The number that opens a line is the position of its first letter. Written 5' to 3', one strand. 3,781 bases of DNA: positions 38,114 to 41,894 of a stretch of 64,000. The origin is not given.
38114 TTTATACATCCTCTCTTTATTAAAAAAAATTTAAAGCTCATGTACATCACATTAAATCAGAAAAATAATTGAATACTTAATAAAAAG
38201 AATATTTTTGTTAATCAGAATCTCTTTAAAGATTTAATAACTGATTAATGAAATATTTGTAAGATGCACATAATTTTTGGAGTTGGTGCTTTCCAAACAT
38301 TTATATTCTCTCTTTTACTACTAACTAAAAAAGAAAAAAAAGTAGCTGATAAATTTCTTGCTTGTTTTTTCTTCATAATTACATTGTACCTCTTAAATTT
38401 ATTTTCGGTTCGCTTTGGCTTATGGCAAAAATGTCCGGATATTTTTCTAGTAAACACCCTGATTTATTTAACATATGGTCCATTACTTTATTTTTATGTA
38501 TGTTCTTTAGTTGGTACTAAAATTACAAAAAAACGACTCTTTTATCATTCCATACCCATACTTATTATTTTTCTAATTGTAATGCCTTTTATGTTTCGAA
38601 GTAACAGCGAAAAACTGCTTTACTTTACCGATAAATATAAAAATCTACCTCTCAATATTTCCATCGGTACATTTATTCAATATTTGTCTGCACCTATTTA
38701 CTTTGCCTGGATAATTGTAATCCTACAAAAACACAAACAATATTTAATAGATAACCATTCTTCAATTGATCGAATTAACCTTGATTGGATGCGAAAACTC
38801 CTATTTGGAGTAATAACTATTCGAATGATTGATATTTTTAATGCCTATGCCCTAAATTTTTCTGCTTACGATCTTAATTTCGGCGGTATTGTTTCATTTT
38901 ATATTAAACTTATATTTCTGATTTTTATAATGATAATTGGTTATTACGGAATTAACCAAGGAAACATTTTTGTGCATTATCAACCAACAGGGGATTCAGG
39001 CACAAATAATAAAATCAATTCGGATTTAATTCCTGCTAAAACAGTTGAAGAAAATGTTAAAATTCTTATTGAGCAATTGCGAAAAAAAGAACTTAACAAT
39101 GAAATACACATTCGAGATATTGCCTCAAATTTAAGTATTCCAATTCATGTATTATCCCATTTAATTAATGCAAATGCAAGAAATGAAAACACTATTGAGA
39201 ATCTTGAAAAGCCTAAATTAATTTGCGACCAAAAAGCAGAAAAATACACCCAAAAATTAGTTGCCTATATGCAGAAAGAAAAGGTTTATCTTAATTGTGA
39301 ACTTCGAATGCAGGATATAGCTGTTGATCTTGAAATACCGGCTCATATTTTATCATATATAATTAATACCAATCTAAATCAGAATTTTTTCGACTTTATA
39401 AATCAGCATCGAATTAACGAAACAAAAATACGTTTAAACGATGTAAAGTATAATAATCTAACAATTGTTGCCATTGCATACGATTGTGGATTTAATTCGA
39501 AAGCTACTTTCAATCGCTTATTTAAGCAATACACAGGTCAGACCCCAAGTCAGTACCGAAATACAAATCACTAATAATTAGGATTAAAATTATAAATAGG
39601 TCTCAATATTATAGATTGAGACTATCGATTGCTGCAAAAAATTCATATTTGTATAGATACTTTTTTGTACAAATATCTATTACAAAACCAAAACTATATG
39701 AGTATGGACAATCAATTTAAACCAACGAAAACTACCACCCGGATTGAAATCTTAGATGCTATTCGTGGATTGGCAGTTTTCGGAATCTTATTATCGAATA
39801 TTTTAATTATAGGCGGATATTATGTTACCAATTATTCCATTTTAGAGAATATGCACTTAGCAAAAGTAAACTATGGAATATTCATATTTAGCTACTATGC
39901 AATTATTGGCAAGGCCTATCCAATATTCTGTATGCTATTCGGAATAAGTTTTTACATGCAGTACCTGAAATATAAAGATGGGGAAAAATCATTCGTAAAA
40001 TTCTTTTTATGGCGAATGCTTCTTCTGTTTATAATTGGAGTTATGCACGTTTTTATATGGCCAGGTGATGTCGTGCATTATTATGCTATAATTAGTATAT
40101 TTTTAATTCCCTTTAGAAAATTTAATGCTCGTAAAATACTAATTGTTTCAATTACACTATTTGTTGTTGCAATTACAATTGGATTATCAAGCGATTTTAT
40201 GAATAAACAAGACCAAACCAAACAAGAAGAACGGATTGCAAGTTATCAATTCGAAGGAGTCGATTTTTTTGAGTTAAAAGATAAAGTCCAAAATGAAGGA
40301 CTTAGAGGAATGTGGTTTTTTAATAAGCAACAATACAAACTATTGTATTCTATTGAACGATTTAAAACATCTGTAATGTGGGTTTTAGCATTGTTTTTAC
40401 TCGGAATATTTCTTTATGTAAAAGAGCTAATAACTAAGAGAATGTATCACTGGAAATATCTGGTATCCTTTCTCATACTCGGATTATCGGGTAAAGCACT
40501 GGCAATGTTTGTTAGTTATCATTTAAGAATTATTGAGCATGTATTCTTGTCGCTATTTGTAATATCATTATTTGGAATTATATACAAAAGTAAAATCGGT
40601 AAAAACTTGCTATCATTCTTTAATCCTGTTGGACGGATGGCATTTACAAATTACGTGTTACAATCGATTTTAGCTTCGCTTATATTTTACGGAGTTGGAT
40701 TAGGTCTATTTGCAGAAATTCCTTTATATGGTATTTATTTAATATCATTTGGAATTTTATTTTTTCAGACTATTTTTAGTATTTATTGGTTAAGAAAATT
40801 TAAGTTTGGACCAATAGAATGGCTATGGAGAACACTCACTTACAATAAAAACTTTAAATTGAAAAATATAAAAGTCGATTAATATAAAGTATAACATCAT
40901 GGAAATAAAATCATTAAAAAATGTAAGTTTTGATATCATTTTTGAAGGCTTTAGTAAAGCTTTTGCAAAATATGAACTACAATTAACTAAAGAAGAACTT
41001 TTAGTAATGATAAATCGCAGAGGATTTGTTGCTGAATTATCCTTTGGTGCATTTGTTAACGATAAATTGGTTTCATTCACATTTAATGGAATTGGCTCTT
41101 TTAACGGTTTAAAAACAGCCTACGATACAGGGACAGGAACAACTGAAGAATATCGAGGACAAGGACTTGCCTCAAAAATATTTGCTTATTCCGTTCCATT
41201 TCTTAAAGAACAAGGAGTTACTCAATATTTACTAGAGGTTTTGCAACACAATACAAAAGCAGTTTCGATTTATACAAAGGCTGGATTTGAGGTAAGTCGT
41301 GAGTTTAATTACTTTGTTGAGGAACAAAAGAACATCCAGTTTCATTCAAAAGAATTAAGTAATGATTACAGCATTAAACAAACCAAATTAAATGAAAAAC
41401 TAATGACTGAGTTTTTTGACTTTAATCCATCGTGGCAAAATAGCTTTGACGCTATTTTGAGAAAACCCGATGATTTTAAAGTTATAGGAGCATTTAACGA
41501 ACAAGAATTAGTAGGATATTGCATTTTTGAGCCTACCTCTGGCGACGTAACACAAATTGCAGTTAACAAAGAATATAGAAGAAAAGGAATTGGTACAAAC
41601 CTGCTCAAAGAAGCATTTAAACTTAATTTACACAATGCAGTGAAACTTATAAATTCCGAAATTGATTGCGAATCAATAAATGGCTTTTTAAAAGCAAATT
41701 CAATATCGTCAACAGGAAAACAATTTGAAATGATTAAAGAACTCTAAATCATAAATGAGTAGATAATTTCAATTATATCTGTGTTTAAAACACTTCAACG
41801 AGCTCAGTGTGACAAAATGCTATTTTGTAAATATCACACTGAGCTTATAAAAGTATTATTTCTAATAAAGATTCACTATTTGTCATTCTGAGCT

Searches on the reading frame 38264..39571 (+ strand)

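Call 53: search_protein_families(library=pfam, proteins=[window:38264-39571:+], max_evalue=0.00001)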
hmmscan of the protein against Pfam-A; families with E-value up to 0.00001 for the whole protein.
window:38264-39571:+ (436 aa): 2 families
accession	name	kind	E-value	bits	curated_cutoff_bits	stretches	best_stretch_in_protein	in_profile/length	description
PF12833.13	HTH_18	-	3e-15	56.7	33.6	1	363-433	12-79/80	Helix-turn-helix domain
PF00165.29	HTH_AraC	-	9.7e-13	48.3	26.6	1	398-433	8-42/42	Bacterial regulatory helix-turn-helix proteins, AraC family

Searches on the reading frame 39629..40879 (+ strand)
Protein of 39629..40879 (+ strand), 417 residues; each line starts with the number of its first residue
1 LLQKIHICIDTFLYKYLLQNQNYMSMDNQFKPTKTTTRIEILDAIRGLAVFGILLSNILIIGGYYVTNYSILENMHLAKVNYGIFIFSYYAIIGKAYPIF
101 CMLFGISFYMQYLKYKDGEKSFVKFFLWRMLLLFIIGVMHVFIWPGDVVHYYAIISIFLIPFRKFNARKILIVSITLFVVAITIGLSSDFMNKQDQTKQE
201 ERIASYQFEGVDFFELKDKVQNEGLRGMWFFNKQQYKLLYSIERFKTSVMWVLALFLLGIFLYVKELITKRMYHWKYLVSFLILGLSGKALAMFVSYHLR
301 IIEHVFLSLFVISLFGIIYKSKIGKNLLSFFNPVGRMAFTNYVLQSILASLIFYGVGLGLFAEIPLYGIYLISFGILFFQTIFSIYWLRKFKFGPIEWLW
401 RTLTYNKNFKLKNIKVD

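Call 53: search_protein_families(library=pfam, proteins=[window:39629-40879:+], max_evalue=0.00001)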
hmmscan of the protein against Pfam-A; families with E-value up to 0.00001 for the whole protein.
window:39629-40879:+ (417 aa): 1 family
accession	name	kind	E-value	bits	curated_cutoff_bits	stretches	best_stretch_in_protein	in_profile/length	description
PF04235.18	DUF418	-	6.9e-34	117.6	23.6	1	280-406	28-162/163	Protein of unknown function (DUF418)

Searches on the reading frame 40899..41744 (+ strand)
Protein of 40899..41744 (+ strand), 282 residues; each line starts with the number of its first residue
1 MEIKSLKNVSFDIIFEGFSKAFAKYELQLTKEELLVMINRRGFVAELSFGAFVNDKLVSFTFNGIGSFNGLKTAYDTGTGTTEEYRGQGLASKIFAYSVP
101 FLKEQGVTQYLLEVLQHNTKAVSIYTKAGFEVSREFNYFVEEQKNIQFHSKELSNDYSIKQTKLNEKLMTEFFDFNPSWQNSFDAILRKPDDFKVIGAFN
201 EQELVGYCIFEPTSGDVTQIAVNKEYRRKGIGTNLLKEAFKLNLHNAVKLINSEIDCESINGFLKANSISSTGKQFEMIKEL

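Call 53: search_protein_families(library=pfam, proteins=[window:40899-41744:+], max_evalue=0.00001)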
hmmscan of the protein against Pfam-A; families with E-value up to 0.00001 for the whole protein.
window:40899-41744:+ (282 aa): 6 families
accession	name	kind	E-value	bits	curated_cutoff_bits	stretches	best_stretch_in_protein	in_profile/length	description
PF00583.31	Acetyltransf_1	-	1.5e-20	74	20.7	2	169-241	9-86/116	Acetyltransferase (GNAT) family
PF13508.13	Acetyltransf_7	-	1.9e-17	63.9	27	2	194-242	4-55/84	Acetyltransferase (GNAT) domain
PF13673.13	Acetyltransf_10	-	1.3e-14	54.7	23.6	1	191-243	29-80/128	Acetyltransferase (GNAT) domain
PF13527.13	Acetyltransf_9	-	4.2e-09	36.9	25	0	45-132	40-126/127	Acetyltransferase (GNAT) domain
PF08445.16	FR47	-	1.1e-07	32.2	22.1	0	81-135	29-82/86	FR47-like protein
PF14542.12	Acetyltransf_CG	-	1.8e-06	28.4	30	0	205-251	12-61/80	GCN5-related N-acetyl-transferase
